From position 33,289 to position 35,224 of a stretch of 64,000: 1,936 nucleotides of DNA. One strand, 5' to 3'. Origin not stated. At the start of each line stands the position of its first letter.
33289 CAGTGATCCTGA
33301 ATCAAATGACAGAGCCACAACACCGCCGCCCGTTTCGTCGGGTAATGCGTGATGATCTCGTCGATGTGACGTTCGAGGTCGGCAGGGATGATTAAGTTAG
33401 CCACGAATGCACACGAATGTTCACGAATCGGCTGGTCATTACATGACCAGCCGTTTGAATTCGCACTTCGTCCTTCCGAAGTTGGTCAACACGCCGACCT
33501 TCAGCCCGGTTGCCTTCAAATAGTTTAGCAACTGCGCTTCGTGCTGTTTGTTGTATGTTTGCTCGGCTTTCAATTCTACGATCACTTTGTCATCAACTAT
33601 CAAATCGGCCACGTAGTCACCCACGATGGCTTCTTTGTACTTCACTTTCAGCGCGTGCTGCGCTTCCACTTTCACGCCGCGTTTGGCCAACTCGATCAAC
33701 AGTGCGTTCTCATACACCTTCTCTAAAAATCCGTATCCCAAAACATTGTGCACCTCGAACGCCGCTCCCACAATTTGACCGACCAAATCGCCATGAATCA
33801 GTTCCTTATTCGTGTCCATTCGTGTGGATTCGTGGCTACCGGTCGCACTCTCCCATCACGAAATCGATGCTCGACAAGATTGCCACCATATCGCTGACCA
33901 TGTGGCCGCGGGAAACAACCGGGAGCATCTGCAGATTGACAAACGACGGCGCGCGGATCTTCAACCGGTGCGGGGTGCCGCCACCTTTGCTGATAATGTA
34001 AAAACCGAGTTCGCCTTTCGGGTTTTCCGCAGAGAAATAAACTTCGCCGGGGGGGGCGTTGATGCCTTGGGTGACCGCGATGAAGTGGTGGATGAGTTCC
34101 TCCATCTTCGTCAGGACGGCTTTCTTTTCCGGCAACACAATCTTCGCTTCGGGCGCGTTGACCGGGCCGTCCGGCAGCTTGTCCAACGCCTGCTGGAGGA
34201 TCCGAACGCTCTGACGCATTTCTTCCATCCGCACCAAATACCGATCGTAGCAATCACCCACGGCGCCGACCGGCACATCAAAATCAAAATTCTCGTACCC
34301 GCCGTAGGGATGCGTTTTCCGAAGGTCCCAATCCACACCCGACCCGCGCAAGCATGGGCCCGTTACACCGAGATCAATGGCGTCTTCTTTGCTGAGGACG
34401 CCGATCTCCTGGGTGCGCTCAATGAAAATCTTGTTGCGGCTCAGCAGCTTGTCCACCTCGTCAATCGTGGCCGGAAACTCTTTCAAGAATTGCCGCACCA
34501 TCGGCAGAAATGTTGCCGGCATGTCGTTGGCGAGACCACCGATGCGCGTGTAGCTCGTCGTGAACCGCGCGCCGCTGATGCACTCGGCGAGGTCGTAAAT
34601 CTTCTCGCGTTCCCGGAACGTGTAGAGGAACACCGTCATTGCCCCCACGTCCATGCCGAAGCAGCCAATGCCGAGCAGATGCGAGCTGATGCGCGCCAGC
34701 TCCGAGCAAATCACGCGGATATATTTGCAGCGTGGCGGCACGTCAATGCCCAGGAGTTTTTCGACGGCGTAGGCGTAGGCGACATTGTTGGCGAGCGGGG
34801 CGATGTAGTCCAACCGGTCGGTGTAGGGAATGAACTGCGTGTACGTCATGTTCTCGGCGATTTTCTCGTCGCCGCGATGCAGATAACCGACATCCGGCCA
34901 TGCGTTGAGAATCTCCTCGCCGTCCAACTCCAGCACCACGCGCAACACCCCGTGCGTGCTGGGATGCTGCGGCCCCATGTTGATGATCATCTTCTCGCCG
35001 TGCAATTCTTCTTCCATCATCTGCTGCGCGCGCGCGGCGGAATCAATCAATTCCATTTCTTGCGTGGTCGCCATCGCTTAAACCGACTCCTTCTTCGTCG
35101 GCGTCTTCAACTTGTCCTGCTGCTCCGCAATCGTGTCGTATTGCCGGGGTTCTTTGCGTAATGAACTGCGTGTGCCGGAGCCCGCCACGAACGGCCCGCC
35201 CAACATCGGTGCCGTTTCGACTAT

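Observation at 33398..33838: GxxExxY nuclease-fold gene nested inside a split palindromic repeat between nuoD and nuoEF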

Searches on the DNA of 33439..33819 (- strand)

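Call 91: search_rna_families(sources=[L135, L161, L168, L170, L195, L136, L137, L146, L163, L177, L182, L186, L188, L192, L200, L143, L154, L155, L190, L206], threshold=gathering)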
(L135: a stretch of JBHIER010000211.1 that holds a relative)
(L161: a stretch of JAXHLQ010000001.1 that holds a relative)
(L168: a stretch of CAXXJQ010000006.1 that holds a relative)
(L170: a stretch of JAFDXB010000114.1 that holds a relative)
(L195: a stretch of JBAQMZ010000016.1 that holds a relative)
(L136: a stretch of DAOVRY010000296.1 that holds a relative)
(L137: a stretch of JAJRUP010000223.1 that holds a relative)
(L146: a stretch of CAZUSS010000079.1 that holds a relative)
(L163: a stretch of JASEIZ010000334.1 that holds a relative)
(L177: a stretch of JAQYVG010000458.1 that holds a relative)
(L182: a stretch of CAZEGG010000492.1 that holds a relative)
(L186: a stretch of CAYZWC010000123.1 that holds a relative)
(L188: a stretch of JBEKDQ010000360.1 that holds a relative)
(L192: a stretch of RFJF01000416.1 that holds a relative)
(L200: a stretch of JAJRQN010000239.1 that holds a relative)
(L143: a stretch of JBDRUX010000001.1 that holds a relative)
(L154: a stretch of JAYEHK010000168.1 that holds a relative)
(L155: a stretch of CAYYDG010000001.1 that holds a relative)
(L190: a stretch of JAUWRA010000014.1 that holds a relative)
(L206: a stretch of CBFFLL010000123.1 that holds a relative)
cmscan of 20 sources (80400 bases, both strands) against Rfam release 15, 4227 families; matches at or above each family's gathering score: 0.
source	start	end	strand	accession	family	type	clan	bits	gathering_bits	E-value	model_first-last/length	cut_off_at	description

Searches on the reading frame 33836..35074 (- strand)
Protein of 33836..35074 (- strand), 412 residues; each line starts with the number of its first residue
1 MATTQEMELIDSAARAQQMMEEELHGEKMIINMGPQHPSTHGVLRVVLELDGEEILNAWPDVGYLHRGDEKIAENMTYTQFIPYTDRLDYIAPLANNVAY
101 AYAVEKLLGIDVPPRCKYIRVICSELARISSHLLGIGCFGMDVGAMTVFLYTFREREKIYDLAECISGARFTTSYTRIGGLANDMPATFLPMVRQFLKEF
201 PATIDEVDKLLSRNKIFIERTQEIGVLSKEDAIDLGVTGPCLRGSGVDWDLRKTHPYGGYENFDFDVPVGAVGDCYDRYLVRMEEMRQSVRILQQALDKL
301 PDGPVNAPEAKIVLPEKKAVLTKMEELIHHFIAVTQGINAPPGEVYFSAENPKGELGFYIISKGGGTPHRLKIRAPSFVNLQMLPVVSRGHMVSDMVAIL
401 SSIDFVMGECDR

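Call 19: search_protein_families(library=pfam, proteins=[window:33836-35074:-], max_evalue=0.001)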
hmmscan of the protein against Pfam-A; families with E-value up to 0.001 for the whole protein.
window:33836-35074:- (412 aa): 1 family
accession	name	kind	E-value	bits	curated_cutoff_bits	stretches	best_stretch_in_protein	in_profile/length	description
PF00346.24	Complex1_49kDa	-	5.7e-122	406.4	24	1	142-412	1-271/271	Respiratory-chain NADH dehydrogenase, 49 Kd subunit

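Call 58: find_related_loci(query=window:33836-35074:-, collection=metagenome_contigs, flank=2500)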
Query window:33836-35074:- (412 aa) in metagenome_contigs; peptide patterns used: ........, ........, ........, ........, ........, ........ (x = any residue, [..] = any of these).
600 stretches matched a pattern (row limit reached: there are more); 588 encode a relative of the query (tblastn E <= 1e-3); the best 80 are kept; 80 distinct loci.
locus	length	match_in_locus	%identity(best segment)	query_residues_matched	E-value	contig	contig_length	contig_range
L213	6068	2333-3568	86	1-412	0e+0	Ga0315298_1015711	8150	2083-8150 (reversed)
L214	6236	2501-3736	85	1-412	0e+0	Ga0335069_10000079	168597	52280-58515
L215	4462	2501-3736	85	1-412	0e+0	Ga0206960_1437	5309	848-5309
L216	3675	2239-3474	83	1-412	0e+0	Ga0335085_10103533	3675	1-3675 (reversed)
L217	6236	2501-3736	83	1-412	0e+0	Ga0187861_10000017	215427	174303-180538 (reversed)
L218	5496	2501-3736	83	1-412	0e+0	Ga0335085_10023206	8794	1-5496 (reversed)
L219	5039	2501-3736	83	1-412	0e+0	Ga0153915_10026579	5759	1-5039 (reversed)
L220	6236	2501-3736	83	1-412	0e+0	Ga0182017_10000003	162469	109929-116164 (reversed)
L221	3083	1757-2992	84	1-412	0e+0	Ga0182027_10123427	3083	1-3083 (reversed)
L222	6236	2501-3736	81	1-412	0e+0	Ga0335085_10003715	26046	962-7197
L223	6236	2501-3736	81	1-412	0e+0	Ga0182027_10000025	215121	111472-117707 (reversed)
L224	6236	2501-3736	85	1-412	0e+0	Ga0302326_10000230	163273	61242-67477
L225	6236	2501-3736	81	1-412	0e+0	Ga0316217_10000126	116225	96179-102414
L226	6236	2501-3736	80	1-412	0e+0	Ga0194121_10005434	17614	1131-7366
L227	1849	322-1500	76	22-412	0e+0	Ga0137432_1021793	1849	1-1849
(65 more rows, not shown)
